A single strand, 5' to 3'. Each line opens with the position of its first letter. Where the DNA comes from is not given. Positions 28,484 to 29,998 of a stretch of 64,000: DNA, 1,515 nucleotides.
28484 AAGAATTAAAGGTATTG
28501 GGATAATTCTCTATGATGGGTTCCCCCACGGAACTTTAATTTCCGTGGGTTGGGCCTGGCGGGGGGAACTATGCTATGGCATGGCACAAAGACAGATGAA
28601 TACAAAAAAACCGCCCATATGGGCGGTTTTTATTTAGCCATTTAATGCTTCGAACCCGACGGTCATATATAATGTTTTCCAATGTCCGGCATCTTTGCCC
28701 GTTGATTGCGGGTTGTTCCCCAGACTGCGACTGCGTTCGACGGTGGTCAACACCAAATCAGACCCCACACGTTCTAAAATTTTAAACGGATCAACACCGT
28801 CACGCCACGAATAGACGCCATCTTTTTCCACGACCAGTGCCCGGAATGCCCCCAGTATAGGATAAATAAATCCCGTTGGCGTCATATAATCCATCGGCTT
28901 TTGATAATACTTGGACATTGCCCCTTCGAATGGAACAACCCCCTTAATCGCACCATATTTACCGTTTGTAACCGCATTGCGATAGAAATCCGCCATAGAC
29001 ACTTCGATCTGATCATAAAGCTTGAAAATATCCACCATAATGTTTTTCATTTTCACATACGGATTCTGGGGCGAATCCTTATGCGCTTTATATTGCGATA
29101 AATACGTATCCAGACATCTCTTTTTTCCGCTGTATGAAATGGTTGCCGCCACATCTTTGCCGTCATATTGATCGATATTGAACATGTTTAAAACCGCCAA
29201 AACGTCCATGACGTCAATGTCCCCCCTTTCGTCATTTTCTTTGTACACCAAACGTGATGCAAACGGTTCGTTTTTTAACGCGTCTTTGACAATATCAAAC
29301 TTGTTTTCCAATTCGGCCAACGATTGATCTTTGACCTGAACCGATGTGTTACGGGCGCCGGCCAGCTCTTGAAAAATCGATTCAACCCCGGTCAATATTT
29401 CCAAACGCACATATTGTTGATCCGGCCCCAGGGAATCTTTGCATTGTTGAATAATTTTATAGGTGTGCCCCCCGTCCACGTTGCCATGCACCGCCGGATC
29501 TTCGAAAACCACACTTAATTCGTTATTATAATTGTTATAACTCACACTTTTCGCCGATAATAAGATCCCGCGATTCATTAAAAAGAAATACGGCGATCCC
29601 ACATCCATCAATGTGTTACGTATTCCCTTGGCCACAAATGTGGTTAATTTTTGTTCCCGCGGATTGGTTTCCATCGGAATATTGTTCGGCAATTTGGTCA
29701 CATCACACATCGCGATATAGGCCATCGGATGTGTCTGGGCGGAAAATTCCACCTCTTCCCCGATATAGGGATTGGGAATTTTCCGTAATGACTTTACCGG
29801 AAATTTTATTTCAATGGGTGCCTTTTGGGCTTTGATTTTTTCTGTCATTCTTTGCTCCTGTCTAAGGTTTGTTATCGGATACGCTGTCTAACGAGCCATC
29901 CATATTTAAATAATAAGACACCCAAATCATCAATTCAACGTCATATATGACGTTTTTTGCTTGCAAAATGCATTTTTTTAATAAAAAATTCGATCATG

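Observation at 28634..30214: Terminator-bounded islet with an AIPR/ParB-like putative abortive-infection protein divergent from an XRE regulator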

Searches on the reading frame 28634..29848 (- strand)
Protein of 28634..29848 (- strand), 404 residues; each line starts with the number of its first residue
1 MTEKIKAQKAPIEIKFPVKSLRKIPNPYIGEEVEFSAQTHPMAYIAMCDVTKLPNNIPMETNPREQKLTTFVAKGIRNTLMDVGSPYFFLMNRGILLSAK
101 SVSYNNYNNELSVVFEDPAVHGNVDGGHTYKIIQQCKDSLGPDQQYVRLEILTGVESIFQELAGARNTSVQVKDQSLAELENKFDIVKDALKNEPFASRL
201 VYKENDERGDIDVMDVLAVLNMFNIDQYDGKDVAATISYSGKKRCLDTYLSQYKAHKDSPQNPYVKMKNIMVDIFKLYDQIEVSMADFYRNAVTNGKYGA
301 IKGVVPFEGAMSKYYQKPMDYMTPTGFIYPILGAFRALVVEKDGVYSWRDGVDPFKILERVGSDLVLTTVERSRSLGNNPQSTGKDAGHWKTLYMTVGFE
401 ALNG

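Call 3: search_protein_families(library=pfam, proteins=[window:28634-29848:-], max_evalue=1)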
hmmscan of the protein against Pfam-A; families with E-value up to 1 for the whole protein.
window:28634-29848:- (404 aa): 4 families
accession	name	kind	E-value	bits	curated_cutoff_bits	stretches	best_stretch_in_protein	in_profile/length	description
PF10592.14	AIPR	-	2.7e-29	103.3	25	1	60-376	2-299/308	AIPR protein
PF09797.15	NatB_MDM20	-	0.058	12.8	27.6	1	262-316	272-326/379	N-acetyltransferase B complex (NatB) non catalytic subunit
PF22901.2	dsrm_Ferlin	-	0.13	13.1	27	1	342-364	16-38/90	Ferlin dsRNA-binding domain-like domain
PF17271.8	Usher_TcfC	-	0.19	10.8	25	0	234-350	237-350/429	TcfC Usher-like barrel domain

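Call 4: search_protein_families(library=padloc, proteins=[window:28634-29848:-], max_evalue=1)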
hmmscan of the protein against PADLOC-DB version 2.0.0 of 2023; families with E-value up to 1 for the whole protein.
window:28634-29848:- (404 aa): 1 family
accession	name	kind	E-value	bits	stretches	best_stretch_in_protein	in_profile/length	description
PDLC02357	AbiU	-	0.0076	13.5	1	62-107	248-293/537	AbiU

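Call 5: search_protein_families(library=ncbifam, proteins=[window:28634-29848:-], max_evalue=1)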
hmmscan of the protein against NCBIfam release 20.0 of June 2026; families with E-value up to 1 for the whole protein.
window:28634-29848:- (404 aa): 0 families

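Call 9: find_homologous_proteins(query=window:28634-29848:-)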
Query window:28634-29848:- (404 aa): 1501 proteins with E <= 0.001 among 5137 candidates; the best 120 are listed.
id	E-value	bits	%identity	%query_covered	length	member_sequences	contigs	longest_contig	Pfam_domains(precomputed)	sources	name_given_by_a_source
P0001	3.6e-270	913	99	100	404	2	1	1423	PF10592.15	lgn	-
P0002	3.7e-153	528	61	96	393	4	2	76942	PF10592.15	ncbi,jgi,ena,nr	ncbi:MAG: hypothetical protein GX653_02055 [Clostridiales bacterium]|nr:hypothetical protein [Clostr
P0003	7.0e-152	524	60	98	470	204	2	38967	PF10592.15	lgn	-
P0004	5.7e-151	521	61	96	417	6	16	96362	PF10592.15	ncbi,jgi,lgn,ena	jgi:hypothetical protein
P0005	3.8e-150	518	61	97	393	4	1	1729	PF10592.15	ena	-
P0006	2.8e-149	516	59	97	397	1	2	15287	PF10592.15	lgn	-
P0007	9.3e-149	514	58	97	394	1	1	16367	PF10592.15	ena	-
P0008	1.2e-148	513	60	97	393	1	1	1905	PF10592.15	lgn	-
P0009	4.3e-148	512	58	100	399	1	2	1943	PF10592.15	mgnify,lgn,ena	mgnify:CR=1 FL=1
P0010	5.6e-148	511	61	96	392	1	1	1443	PF10592.15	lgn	-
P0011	5.6e-148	511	59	97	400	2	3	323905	PF10592.15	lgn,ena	-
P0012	7.3e-148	511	59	97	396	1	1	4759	PF10592.15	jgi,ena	-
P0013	7.9e-148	511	60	97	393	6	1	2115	PF10592.15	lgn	-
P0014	1.5e-147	510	57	97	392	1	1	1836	PF10592.15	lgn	-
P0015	3.3e-147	509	59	99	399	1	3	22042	PF10592.15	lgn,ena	-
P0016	4.1e-146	505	59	97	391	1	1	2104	PF10592.15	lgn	-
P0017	4.5e-146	505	58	100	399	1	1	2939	PF10592.15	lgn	-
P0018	5.6e-146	505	60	97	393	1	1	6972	PF10592.15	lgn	-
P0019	6.2e-146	504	58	98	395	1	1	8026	PF10592.15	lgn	-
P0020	7.7e-146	504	59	97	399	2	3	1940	PF10592.15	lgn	-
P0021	7.7e-146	504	59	97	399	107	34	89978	PF10592.15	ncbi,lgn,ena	-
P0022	1.8e-145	503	58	99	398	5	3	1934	PF10592.15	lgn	-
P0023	3.0e-145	502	57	98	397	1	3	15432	PF10592.15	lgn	-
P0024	5.7e-145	501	58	97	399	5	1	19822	PF10592.15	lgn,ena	-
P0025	8.2e-145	501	60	95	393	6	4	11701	PF10592.15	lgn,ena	-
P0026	1.0e-144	501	60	97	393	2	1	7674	PF10592.15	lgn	-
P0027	1.1e-144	500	57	96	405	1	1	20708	PF10592.15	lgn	-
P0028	1.2e-144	500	60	95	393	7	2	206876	PF10592.15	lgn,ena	-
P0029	1.2e-144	500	58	97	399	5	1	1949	PF10592.15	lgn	-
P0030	1.4e-144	500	58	97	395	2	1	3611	PF10592.15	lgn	-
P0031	3.0e-144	499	59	95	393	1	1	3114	PF10592.15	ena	-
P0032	3.0e-144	499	60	95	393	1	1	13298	PF10592.15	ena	-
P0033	3.7e-144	499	58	97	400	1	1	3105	PF10592.15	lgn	-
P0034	3.8e-144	499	58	97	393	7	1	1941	PF10592.15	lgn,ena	-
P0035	4.8e-144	498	60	96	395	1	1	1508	PF10592.15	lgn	-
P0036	5.2e-144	498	59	97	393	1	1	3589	PF10592.15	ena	-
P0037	5.3e-144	498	61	97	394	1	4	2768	PF10592.15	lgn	-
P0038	6.7e-144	498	58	97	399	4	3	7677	PF10592.15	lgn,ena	-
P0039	7.2e-144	498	60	96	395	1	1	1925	PF10592.15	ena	-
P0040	7.6e-144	498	59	97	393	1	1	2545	PF10592.15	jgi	-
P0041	8.2e-144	498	60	96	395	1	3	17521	PF10592.15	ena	-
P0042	9.3e-144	497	60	96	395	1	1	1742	PF10592.15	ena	-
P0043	9.9e-144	497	58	99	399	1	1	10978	PF10592.15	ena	-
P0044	9.9e-144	497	59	97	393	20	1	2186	PF10592.15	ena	-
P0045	1.1e-143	497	58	97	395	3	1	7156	PF10592.15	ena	-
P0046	1.2e-143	497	58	97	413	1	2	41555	PF10592.15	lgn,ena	-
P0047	1.4e-143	497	59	96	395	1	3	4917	PF10592.15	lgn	-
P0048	1.7e-143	496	60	96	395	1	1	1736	PF10592.15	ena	-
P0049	2.1e-143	496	58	97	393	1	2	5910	PF10592.15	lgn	-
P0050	2.7e-143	496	56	100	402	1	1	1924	PF10592.15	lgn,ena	-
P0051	3.7e-143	495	58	96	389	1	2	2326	PF10592.15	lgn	-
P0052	4.0e-143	495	59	96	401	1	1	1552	PF10592.15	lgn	-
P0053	4.0e-143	495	58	99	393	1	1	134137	PF10592.15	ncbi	-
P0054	4.3e-143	495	59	96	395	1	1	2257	PF10592.15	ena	-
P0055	5.1e-143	495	59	97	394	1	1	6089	PF10592.15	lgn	-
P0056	6.1e-143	495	56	98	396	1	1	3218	PF10592.15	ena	-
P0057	6.2e-143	495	59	96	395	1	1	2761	PF10592.15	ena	-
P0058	6.8e-143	494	58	97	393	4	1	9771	PF10592.15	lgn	-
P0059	7.0e-143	494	59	96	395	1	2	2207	PF10592.15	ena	-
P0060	7.1e-143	494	59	97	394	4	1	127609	PF10592.15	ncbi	-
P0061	7.7e-143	494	58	97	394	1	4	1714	PF10592.15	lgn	-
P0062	8.3e-143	494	59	97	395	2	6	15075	PF10592.15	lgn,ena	-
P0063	8.7e-143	494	57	96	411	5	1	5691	PF10592.15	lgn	-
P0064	1.0e-142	494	59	96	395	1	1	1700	PF10592.15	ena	-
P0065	1.0e-142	494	59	97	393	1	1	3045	PF10592.15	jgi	-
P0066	1.1e-142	494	58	97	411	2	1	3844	PF10592.15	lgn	-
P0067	1.2e-142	494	59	96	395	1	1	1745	PF10592.15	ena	-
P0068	1.4e-142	493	57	97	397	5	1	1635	PF10592.15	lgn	-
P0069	1.4e-142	493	59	97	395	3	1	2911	PF10592.15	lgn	-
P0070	1.6e-142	493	59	96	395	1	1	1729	PF10592.15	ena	-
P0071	1.7e-142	493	57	97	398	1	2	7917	PF10592.15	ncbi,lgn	-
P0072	1.9e-142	493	58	97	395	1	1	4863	PF10592.15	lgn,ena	-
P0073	1.9e-142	493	57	98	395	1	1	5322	PF10592.15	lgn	-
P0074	2.0e-142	493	58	97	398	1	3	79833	PF10592.15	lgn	-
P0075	2.1e-142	493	58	97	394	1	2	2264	PF10592.15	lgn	-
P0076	2.3e-142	493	58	97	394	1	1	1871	PF10592.15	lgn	-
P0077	2.8e-142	492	59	97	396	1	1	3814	PF10592.15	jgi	-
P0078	3.8e-142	492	58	96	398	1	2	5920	PF10592.15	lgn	-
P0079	3.9e-142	492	59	95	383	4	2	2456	PF10592.15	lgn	-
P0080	4.5e-142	492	59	96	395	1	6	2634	PF10592.15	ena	-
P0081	5.4e-142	492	59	96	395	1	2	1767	PF10592.15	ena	-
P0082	6.0e-142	491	58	97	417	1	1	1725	PF10592.15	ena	-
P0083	6.7e-142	491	59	96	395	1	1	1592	PF10592.15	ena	-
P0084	9.0e-142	491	57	97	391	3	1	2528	PF10592.15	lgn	-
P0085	1.1e-141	491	59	97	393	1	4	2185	PF10592.15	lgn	-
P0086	1.1e-141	491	57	97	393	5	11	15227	PF10592.15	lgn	-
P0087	1.1e-141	490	59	97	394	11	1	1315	PF10592.15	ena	-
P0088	1.5e-141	490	58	96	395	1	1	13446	PF10592.15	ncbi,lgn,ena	-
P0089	1.6e-141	490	58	97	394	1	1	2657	PF10592.15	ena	-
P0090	1.7e-141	490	59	97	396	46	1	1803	PF10592.15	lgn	-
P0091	1.8e-141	490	59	96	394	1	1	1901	PF10592.15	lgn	-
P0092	2.0e-141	490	57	97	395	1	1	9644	PF10592.15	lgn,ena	-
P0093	3.2e-141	489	57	97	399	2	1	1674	PF10592.15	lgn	-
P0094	4.4e-141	489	59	96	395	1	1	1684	PF10592.15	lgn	-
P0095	4.8e-141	488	58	97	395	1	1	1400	PF10592.15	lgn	-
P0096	4.9e-141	488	59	97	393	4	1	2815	PF10592.15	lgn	-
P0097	5.4e-141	488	57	97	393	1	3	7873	PF10592.15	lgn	-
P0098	5.5e-141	488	56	97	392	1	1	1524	PF10592.15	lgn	-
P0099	5.7e-141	488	59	96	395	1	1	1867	PF10592.15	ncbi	-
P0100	6.1e-141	488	57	96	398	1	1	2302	PF10592.15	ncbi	-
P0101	6.5e-141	488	56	97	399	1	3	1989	PF10592.15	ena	-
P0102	7.7e-141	488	57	97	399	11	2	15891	PF10592.15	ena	-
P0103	8.2e-141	488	57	98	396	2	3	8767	PF10592.15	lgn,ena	-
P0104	9.9e-141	487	58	96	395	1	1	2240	PF10592.15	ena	-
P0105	1.0e-140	487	58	97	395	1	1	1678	PF10592.15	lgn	-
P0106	1.1e-140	487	58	96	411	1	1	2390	PF10592.15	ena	-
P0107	1.1e-140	487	58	97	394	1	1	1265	PF10592.15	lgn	-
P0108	1.1e-140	487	58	97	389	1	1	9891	PF10592.15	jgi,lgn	-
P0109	1.2e-140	487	57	96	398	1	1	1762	PF10592.15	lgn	-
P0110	1.3e-140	487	57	97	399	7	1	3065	PF10592.15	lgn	-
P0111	1.3e-140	487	59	96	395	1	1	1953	PF10592.15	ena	-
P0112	1.3e-140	487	57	97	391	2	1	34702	PF10592.15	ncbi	-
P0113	1.5e-140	487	57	98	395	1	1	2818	PF10592.15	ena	-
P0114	1.7e-140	487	57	95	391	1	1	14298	PF10592.15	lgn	-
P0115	1.8e-140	487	58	95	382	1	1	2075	PF10592.15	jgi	jgi:hypothetical protein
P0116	2.0e-140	486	58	96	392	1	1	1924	PF10592.15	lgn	-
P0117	2.2e-140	486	58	97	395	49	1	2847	PF10592.15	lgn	-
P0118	2.3e-140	486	58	97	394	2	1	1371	PF10592.15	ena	-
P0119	2.4e-140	486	59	96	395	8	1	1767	PF10592.15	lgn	-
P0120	2.9e-140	486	59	96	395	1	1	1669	PF10592.15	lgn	-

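Call 10: search_solved_structures(query=window:28634-29848:-, max_evalue=10)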
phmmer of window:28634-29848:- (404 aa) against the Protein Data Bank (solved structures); distinct sequences matched with E-value up to 10: 1.
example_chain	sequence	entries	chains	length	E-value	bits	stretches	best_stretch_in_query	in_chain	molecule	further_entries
9ry4_A0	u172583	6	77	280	1.2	11.3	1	314-379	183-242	Type 1 encapsulin shell protein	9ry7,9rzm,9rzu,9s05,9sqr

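Call 11: find_encoding_contigs(protein=P0002, flank=6000, max_places=3)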
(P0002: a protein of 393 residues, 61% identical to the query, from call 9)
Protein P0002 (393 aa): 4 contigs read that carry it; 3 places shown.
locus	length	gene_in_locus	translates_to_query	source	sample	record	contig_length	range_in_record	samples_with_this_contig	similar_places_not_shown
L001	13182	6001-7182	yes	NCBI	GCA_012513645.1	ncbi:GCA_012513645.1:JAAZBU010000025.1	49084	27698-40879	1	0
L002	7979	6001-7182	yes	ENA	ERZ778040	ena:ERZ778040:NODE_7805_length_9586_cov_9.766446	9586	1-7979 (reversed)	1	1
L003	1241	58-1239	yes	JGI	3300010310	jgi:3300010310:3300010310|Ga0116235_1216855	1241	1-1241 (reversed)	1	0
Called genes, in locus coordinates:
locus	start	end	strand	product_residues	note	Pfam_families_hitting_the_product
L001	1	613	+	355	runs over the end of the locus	PF09587:PGA_cap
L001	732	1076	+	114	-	-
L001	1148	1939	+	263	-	PF00696:AA_kinase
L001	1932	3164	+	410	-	PF00171:Aldedh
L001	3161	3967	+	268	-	PF03807:F420_oxidored, PF14748:P5CR_dimer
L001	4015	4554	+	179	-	PF14512:TM1586_NiRdase (faint), PF00881:Nitroreductase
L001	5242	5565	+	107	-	PF13508:Acetyltransf_7 (weak)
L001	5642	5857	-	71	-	PF13560:HTH_31, PF01381:HTH_3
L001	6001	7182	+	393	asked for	PF10592:AIPR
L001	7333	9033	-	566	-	PF01432:Peptidase_M3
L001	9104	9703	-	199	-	PF13302:Acetyltransf_3, PF13420:Acetyltransf_4, PF00583:Acetyltransf_1, PF13508:Acetyltransf_7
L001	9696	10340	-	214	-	PF01966:HD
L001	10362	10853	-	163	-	PF01966:HD (weak)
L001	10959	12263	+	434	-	PF09992:NAGPA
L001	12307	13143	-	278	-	-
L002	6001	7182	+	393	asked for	PF10592:AIPR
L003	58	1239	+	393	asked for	PF10592:AIPR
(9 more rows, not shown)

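Call 12: find_encoding_contigs(protein=P0011, flank=6000, max_places=3)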
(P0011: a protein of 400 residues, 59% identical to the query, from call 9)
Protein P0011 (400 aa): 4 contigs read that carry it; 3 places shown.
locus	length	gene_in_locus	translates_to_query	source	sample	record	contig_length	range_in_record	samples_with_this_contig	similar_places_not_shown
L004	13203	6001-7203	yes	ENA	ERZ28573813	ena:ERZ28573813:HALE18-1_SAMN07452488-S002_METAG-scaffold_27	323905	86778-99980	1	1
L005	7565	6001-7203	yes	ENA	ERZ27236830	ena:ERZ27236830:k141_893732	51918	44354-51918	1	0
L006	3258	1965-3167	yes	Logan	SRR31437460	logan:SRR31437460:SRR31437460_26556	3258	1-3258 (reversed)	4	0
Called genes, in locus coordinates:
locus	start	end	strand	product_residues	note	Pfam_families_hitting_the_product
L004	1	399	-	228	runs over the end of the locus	PF01259:SAICAR_synt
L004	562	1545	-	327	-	PF02540:NAD_synthase (weak), PF01171:ATP_bind_3 (weak), PF00958:GMP_synt_C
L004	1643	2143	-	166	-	PF01047:MarR (faint), PF01325:Fe_dep_repress, PF02742:Fe_dep_repr_C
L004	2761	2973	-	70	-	-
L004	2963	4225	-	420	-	-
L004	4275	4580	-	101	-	-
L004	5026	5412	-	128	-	PF04402:SIMPL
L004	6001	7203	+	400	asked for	PF10592:AIPR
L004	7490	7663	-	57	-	PF00872:Transposase_mut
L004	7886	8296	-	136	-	PF00872:Transposase_mut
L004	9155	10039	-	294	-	PF03747:ADP_ribosyl_GH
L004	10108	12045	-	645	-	PF04851:ResIII (faint), PF09848:SLFN-g3_helicase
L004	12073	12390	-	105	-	PF12643:MazG-like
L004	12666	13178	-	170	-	PF00210:Ferritin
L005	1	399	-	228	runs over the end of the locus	PF01259:SAICAR_synt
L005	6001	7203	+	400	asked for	PF10592:AIPR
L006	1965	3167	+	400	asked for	PF10592:AIPR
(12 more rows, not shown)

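Call 13: find_encoding_contigs(protein=P0021, flank=6000, max_places=6)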
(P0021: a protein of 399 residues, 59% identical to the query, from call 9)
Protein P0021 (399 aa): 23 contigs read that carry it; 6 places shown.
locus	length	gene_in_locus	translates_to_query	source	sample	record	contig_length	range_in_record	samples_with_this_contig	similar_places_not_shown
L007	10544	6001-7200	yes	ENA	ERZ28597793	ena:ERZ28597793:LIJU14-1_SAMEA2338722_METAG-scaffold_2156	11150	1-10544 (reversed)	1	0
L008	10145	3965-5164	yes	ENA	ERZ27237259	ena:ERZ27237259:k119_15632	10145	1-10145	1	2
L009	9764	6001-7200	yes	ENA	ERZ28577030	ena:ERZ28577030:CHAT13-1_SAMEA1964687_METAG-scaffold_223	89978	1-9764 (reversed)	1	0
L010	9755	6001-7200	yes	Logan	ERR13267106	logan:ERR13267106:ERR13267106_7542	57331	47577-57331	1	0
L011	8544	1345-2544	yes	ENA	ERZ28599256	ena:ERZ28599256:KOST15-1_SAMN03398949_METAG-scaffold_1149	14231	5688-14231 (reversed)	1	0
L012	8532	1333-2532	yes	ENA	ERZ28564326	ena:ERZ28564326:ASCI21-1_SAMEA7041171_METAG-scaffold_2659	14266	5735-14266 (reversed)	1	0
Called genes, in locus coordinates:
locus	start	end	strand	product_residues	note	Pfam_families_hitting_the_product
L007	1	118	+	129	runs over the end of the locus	-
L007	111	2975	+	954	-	PF07523:Big_3 (faint)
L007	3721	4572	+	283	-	PF00078:RVT_1 (faint)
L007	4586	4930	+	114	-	-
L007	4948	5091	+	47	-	-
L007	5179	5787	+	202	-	-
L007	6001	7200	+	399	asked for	PF10592:AIPR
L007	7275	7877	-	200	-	PF12844:HTH_19, PF13443:HTH_26 (weak), PF13560:HTH_31, PF01381:HTH_3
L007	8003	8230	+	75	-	-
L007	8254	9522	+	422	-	PF14657:Arm-DNA-bind_4 (weak), PF14659:Phage_int_SAM_3, PF22022:Phage_int_M (weak), PF00589:Phage_integrase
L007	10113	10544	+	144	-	?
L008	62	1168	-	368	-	PF13936:HTH_38, PF00665:rve (weak)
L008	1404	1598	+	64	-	-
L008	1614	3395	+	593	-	PF04326:SLFN_AlbA_2, PF13749:HATPase_c_4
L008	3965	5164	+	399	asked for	PF10592:AIPR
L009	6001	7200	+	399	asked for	PF10592:AIPR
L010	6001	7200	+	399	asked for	PF10592:AIPR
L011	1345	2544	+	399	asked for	PF10592:AIPR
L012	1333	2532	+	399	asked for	PF10592:AIPR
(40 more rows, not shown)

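Call 21: list_cluster_members(proteins=[window:28634-29848:-, window:29996-30214:+, window:26251-28506:+, window:30258-31043:-, window:4974-8006:-, window:55814-58585:-, window:50904-53306:-, window:31451-31873:+])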
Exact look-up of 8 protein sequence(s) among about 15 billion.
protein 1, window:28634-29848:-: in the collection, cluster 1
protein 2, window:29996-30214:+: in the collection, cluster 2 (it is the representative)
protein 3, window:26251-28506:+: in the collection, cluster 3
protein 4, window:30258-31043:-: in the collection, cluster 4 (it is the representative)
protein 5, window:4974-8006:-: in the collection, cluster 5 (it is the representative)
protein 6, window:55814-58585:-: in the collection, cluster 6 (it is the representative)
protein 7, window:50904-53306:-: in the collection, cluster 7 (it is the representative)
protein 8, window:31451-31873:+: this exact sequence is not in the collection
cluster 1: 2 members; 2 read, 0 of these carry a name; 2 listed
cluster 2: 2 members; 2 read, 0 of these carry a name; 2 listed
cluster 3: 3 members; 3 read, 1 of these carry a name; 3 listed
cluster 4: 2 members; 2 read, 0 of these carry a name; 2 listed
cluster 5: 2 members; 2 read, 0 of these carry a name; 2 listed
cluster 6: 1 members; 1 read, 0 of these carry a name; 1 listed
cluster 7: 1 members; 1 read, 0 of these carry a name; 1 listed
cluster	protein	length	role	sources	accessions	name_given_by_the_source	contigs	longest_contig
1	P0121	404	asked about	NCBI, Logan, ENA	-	-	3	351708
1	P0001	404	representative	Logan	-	-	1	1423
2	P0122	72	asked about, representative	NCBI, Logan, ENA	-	-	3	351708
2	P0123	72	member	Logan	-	-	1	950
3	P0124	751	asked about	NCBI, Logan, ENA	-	-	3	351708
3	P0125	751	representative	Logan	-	-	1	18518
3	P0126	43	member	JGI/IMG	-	hypothetical protein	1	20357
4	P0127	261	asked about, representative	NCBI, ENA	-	-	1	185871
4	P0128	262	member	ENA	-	-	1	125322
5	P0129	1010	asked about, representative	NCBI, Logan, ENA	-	-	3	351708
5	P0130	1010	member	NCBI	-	-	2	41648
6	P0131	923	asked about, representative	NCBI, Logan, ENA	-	-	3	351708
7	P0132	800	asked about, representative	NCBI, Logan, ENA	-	-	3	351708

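Call 22: find_encoding_contigs(protein=window:28634-29848:-, flank=10000, max_places=6)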
Protein window:28634-29848:- (404 aa): 6 contigs read that carry it; 2 places shown.
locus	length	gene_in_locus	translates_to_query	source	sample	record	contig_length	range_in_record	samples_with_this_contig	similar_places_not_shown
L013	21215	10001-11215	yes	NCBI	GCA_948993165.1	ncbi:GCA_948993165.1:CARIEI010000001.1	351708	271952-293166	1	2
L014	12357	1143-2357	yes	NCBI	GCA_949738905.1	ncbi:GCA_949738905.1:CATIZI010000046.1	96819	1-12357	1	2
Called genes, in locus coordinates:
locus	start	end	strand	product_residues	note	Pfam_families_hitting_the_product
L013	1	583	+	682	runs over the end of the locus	PF00912:Transgly, PF00905:Transpeptidase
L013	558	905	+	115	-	PF09864:MliC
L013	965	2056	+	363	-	PF00953:Glycos_transf_4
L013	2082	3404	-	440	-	-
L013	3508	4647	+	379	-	PF01098:FTSW_RODA_SPOVE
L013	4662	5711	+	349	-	PF03033:Glyco_transf_28, PF04101:Glyco_tran_28_C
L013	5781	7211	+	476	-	-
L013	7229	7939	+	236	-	PF18912:DZR_2, PF00156:Pribosyltran (weak)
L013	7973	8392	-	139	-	-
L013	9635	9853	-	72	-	PF13560:HTH_31, PF01381:HTH_3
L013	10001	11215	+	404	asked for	PF10592:AIPR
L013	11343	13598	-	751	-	PF02534:T4SS-DNA_transf, PF10412:TrwB_AAD_bind, PF12696:TraG-D_C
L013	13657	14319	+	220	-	PF04452:Methyltrans_RNA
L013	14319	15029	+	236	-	PF01479:S4, PF00849:PseudoU_synth_2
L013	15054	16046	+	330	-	PF03704:BTAD (faint), PF13424:TPR_12 (faint), PF13428:TPR_14 (faint), PF13432:TPR_16, PF00515:TPR_1 (weak), PF07719:TPR_2 (weak), PF13371:TPR_9, PF13414:TPR_11 (weak), +3 more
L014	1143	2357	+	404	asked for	PF10592:AIPR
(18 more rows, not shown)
